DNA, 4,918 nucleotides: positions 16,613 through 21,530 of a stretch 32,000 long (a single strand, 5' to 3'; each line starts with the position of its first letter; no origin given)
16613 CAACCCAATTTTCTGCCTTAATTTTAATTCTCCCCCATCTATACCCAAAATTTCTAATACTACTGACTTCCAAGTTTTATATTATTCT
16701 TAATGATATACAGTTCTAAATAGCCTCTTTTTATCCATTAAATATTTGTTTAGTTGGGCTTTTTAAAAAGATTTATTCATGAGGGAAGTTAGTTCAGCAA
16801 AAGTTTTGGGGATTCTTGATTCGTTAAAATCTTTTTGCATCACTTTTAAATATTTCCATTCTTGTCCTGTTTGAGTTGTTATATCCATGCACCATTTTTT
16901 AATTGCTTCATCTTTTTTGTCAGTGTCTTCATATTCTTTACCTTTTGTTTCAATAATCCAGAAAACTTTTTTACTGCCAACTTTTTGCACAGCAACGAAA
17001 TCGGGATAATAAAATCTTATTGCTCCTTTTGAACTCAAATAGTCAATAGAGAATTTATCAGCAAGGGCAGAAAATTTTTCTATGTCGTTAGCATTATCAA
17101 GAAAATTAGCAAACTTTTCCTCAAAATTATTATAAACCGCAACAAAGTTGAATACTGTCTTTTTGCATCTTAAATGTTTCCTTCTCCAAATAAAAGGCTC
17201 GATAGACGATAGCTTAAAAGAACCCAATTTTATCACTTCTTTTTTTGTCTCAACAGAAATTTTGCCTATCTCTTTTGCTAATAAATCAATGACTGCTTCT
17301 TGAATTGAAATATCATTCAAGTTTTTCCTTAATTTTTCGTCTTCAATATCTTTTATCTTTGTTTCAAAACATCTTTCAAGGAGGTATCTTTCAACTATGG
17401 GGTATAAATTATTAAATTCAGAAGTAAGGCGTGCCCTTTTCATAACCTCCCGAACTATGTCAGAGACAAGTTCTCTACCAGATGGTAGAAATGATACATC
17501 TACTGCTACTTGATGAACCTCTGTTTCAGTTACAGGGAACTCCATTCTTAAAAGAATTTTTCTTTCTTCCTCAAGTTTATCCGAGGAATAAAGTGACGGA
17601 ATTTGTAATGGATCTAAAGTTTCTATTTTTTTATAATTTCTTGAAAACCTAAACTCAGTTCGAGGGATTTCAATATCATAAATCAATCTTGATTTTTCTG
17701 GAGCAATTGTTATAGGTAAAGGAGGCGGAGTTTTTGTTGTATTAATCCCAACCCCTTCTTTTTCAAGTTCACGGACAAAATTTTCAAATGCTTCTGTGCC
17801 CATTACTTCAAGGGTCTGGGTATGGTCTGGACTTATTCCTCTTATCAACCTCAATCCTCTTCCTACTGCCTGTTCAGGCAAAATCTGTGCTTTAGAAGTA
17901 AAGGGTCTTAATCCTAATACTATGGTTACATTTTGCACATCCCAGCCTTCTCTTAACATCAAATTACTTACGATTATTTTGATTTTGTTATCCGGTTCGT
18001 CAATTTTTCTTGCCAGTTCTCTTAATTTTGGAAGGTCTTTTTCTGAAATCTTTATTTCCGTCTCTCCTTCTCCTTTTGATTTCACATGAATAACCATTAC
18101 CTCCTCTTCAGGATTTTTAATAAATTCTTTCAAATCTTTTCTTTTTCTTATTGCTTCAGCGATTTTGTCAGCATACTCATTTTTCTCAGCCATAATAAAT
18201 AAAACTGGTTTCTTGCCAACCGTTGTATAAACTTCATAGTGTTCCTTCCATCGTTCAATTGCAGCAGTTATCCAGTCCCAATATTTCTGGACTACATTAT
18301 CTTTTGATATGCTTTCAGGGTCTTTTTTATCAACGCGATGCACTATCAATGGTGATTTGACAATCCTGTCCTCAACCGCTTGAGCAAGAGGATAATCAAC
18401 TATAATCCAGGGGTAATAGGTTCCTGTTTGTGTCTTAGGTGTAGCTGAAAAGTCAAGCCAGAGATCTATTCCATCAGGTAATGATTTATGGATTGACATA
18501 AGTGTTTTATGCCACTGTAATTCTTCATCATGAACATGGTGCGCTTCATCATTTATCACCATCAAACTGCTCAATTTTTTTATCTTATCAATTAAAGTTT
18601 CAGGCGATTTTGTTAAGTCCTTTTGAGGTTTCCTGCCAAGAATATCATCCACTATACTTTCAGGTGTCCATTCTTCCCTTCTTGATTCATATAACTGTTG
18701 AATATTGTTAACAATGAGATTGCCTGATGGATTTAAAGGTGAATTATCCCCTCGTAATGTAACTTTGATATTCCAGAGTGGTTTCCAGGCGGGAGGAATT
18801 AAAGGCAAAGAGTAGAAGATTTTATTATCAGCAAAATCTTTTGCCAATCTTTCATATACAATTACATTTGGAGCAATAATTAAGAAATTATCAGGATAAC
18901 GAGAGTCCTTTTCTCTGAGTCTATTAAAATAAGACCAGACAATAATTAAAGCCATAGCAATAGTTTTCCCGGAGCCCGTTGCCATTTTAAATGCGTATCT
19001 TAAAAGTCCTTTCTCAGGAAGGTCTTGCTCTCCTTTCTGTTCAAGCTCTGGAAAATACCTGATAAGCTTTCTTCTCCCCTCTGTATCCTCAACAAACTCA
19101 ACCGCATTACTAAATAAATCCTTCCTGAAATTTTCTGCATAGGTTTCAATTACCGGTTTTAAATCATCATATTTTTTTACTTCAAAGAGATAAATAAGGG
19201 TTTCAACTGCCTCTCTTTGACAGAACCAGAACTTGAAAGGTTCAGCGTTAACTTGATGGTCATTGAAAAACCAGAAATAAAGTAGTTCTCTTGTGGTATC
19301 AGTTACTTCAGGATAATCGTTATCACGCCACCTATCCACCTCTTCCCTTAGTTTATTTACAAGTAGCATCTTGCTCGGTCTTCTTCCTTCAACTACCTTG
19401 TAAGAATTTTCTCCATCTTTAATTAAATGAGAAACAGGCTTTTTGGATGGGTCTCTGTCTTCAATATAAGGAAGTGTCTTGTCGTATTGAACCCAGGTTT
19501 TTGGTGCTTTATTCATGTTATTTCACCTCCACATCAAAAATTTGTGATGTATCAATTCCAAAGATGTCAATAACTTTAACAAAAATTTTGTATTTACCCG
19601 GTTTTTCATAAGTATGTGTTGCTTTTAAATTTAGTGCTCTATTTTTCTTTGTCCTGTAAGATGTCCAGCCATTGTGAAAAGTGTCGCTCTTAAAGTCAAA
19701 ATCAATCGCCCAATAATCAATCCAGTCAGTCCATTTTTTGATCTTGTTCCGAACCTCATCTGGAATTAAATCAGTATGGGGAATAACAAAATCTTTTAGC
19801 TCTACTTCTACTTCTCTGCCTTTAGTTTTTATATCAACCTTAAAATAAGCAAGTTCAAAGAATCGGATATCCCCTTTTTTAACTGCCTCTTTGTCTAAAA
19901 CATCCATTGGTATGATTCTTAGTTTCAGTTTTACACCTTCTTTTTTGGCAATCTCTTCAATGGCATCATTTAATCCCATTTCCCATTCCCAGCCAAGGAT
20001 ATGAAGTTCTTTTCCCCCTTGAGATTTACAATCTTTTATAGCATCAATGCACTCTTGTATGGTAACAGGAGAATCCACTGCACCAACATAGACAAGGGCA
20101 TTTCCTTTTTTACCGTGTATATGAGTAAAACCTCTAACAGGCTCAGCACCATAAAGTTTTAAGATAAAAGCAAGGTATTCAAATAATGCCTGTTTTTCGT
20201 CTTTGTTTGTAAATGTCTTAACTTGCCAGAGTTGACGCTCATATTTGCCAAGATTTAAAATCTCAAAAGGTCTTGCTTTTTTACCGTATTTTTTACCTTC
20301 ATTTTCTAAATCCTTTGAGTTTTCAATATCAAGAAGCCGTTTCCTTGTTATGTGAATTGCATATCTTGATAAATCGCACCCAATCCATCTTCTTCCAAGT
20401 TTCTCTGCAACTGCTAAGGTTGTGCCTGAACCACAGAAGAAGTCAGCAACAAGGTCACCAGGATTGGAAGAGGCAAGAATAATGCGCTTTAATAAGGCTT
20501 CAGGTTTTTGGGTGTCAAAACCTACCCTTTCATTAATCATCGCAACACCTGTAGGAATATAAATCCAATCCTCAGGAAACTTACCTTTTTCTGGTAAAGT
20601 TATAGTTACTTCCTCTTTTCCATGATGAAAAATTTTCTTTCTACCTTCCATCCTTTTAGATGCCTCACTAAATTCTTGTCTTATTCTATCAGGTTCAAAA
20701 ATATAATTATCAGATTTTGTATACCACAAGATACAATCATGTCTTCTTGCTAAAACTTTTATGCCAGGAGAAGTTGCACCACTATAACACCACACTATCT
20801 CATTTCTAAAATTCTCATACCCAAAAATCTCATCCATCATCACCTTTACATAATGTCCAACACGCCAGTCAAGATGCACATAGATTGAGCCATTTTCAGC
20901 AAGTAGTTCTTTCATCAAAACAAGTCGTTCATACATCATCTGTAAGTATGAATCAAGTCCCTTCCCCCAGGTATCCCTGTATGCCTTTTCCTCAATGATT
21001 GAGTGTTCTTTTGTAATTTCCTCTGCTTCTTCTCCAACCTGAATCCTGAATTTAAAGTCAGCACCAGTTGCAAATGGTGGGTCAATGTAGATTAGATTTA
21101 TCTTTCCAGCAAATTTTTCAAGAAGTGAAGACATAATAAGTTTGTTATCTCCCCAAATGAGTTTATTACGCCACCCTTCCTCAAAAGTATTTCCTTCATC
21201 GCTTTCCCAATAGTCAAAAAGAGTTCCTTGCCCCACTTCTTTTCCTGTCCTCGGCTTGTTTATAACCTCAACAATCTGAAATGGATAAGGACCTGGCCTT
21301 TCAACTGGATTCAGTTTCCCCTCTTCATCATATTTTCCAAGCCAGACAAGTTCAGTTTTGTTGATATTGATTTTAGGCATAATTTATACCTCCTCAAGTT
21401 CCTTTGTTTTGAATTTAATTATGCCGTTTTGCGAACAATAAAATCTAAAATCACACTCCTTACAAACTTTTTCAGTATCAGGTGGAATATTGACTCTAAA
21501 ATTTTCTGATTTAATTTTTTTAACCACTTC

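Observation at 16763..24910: Extended Type III R-M operon: RadC/JAB, UvrD-Cas4-like helicase-nuclease, Mod and Res as one translationally coupled unit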

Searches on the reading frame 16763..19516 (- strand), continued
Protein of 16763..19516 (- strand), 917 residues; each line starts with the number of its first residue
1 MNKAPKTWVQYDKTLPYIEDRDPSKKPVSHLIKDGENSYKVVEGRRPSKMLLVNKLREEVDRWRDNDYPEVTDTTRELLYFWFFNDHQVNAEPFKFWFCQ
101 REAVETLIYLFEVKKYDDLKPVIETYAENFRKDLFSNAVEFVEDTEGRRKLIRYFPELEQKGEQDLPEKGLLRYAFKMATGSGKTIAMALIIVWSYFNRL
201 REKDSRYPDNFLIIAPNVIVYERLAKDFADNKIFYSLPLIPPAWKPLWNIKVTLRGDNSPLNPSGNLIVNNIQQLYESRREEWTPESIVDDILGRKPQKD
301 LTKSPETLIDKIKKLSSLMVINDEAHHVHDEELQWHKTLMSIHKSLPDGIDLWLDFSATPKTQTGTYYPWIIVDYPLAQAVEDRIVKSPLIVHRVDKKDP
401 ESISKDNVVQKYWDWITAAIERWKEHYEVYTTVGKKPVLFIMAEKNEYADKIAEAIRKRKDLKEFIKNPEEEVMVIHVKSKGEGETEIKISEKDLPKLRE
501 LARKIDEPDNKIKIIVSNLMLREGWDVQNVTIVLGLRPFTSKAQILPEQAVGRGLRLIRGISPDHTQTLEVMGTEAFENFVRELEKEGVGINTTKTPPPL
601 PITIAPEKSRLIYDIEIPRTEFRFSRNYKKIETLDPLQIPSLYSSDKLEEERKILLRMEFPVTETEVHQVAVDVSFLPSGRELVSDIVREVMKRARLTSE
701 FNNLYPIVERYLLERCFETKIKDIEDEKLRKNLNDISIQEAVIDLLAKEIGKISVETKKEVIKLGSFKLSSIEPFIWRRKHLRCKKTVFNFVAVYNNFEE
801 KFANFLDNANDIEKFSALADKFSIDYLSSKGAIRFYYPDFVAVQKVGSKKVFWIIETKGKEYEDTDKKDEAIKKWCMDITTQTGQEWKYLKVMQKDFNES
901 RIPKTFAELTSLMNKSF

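Call 102: fold_search(model_id=the predicted structure, library=pdb)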
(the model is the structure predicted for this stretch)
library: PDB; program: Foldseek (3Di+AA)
matches with E <= 10: 895; with E <= 0.001: 8
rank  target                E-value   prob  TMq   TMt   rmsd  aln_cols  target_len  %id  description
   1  7r7j_A                9.2e-07  1.00  0.19  0.28   9.4       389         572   13  Crystal structure of RadD with ADP (released 2022-04-13)
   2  5dca_A                1.4e-05  1.00  0.20  0.11  22.2       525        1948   11  Crystal structure of yeast full length Brr2 in complex with Prp8 Jab1 domain (released 2015-12-16)
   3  6jde_A                2.6e-05  1.00  0.20  0.30   8.6       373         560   13  crystal structure of a DNA repair protein (released 2019-06-26)
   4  6p4o_A                4.8e-05  1.00  0.19  0.34   9.5       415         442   12  Complex of XPB helicase with Bax1 endonuclease from Sulfurisphaera tokodaii at 3.15 Angstroms resolution (released 2020-06-03)
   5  6p4o_E                2.7e-04  0.99  0.17  0.31  14.8       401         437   13  Complex of XPB helicase with Bax1 endonuclease from Sulfurisphaera tokodaii at 3.15 Angstroms resolution (released 2020-06-03)
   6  2p6u                  3.0e-04  0.90  0.19  0.24  23.1       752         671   12  Apo structure of the Hel308 superfamily 2 helicase (released 2007-06-12)
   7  3i5x_A                5.8e-04  1.00  0.25  0.42   8.5       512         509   12  Structure of Mss116p bound to ssRNA and AMP-PNP (released 2009-09-08)
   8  9b15_A                8.5e-04  0.99  0.17  0.22   9.4       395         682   12  Superfamily 2 helicase Hel308 containing the beta-hairpin from DNA pol theta helicase-like domain (released 2025-03-19)
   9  5v9x_A                1.4e-03  1.00  0.21  0.24   9.3       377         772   12  Structure of Mycobacterium smegmatis helicase Lhr bound to ssDNA and AMP-PNP (released 2017-12-06)
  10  6znp_A                1.4e-03  0.85  0.20  0.24  25.2       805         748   10  Crystal Structure of DUF1998 helicase MrfA bound to DNA (released 2020-11-25)
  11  9b15_B                1.6e-03  0.97  0.17  0.21  10.1       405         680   12  Superfamily 2 helicase Hel308 containing the beta-hairpin from DNA pol theta helicase-like domain (released 2025-03-19)
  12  2w00_A                1.6e-03  0.96  0.19  0.20  14.5       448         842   11  Crystal structure of the HsdR subunit of the EcoR124I restriction enzyme in complex with ATP (released 2008-12-16)
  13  5n8r_B                1.6e-03  0.77  0.18  0.19  21.8       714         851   10  Crystal Structure of Drosophilia DHX36 helicase in complex with GAGCACTGC (released 2018-03-14)
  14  2db3_A                1.8e-03  1.00  0.21  0.41   6.7       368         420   14  Structural basis for RNA unwinding by the DEAD-box protein Drosophila Vasa (released 2006-05-02)
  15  6hyt_C                1.8e-03  0.99  0.19  0.26   8.8       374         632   14  Crystal structure of DHX8 helicase domain bound to ADP at 2.3 Angstrom (released 2019-08-28)
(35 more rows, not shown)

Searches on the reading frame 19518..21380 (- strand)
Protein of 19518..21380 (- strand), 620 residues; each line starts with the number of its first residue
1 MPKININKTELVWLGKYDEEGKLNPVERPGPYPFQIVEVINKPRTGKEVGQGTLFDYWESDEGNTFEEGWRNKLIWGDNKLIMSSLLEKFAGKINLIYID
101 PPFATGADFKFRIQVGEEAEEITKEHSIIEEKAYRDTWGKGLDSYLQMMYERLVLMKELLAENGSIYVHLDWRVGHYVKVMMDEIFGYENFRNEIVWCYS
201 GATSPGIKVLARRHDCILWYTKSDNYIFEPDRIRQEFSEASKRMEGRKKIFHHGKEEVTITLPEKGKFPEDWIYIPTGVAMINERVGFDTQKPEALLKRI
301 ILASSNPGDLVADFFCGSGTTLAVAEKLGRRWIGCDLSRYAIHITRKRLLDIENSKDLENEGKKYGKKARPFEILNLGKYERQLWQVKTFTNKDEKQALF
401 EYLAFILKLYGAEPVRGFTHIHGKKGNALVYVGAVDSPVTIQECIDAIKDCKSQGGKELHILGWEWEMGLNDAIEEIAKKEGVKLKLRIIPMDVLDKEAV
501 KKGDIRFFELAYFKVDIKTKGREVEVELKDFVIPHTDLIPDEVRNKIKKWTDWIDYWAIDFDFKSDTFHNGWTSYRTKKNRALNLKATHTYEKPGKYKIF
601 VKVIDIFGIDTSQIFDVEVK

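Call 3: search_protein_families(library=pfam, proteins=[window:19518-21380:-], max_evalue=0.01)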
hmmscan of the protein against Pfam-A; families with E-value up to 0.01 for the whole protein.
window:19518-21380:- (620 aa): 3 families
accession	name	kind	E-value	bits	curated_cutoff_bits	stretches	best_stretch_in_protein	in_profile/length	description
PF01555.25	N6_N4_Mtase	-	7.4e-48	163.8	26.7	1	94-345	1-219/221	DNA methylase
PF18911.6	PKD_4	-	0.0026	18.2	27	1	585-618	50-84/85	PKD domain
PF13649.12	Methyltransf_25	-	0.0083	17.2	27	0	311-349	1-41/97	Methyltransferase domain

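Call 4: search_protein_families(library=padloc, proteins=[window:19518-21380:-], max_evalue=0.001)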
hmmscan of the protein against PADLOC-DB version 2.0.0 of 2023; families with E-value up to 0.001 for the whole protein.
window:19518-21380:- (620 aa): 63 families (the best 25 are shown)
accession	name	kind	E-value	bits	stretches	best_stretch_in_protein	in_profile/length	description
PDLC03633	MTase_III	-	1.5e-165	550.3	1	6-616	17-615/616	Type III methyltransferase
PDLC03354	MTase_II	-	2.7e-62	209.2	2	72-243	61-227/425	Type II methyltransferase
PDLC03636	MTase_III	-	5e-54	182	2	56-226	32-177/575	Type III methyltransferase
PDLC03300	MTase_II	-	1.2e-51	173.6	1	91-351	28-278/302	Type II methyltransferase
PDLC03339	MTase_II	-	1.9e-47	159.9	1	76-365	8-289/399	Type II methyltransferase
PDLC03635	MTase_III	-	4.8e-46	155.7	3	143-252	266-381/708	Type III methyltransferase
PDLC03644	MTase_III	-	3.3e-45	152.9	2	68-230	35-194/542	Type III methyltransferase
PDLC03638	MTase_III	-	6.7e-41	138.4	2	239-394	565-728/816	Type III methyltransferase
PDLC03634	MTase_III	-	9.4e-41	138.4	2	68-242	92-269/621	Type III methyltransferase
PDLC03632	MTase_III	-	8.7e-38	128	2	65-224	156-319/983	Type III methyltransferase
PDLC03299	MTase_II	-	1.2e-37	128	1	136-364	54-274/296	Type II methyltransferase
PDLC03371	MTase_II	-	1.9e-37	127.2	1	71-355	10-258/260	Type II methyltransferase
PDLC03641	MTase_III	-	1.2e-30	104.7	2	71-262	104-300/657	Type III methyltransferase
PDLC03320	MTase_II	-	5.6e-24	82.8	1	142-356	76-281/289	Type II methyltransferase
PDLC03216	MTase_II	-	1.6e-23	81.3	1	288-365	194-271/364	Type II methyltransferase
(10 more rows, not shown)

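Call 30: search_protein_families(library=ncbifam, proteins=[window:19518-21380:-], max_evalue=0.001)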
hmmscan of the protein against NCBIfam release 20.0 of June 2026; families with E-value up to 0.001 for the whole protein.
window:19518-21380:- (620 aa): 3 families
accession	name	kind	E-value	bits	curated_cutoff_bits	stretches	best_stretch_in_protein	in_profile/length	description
NF008572.0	PRK11524.1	equivalog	2.1e-27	96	292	1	74-364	17-273/294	adenine-specific DNA-methyltransferase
NF050803.1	DnaMtaseCcrMCaul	equivalog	1.6e-22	79.9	830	1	93-364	22-262/350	adenine-specific DNA-methyltransferase CcrM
NF010253.0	PRK13699.1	subfamily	8.9e-07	28.8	244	1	289-355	145-211/226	DNA methyltransferase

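Call 58: search_solved_structures(query=window:19518-21380:-, max_evalue=0.001)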
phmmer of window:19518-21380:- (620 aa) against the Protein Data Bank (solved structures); distinct sequences matched with E-value up to 0.001: 15.
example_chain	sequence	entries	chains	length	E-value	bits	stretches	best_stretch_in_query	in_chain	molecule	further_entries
6k0w_B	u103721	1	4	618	8.4e-20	73.6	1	71-227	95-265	Adenine specific DNA methyltransferase (Mod)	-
4zcf_A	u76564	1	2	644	1.7e-18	69.3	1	70-227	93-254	Restriction endonuclease EcoP15I, modification subunit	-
1g60_A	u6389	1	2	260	6.1e-18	67.4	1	145-340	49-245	Adenine-specific Methyltransferase MboIIA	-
1nw8_A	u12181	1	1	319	1.2e-17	66.4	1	192-350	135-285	MODIFICATION METHYLASE RSRI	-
1eg2_A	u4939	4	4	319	1.2e-17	66.4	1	192-350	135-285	MODIFICATION METHYLASE RSRI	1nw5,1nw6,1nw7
7dsu_A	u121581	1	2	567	3.4e-16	61.7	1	71-221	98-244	Mbo45V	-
6pbd_A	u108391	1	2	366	3e-15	58.5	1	286-372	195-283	Modification methylase CcrMI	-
9c3u_A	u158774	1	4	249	2.4e-14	55.6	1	140-347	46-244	Methyltransferase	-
8urk_A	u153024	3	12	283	3.3e-14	55.1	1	140-348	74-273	Methyltransferase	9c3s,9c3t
5hek_A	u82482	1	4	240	8.3e-07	30.7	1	279-349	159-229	Adenine specific DNA methyltransferase (DpnA)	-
5hfj_A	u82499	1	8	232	1.2e-06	30.2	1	279-349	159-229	Adenine specific DNA methyltransferase (DpnA)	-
8s9m_A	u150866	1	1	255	2.5e-05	25.8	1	293-349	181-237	DNA cytosine-N4 methyltransferase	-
8s9n_A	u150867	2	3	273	2.9e-05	25.6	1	293-349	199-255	DNA cytosine-N4 methyltransferase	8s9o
1boo_A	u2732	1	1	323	0.00056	21.3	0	297-353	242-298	PROTEIN (N-4 CYTOSINE-SPECIFIC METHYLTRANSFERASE PVU II)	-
2zie_A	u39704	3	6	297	0.00058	21.2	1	293-347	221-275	Putative modification methylase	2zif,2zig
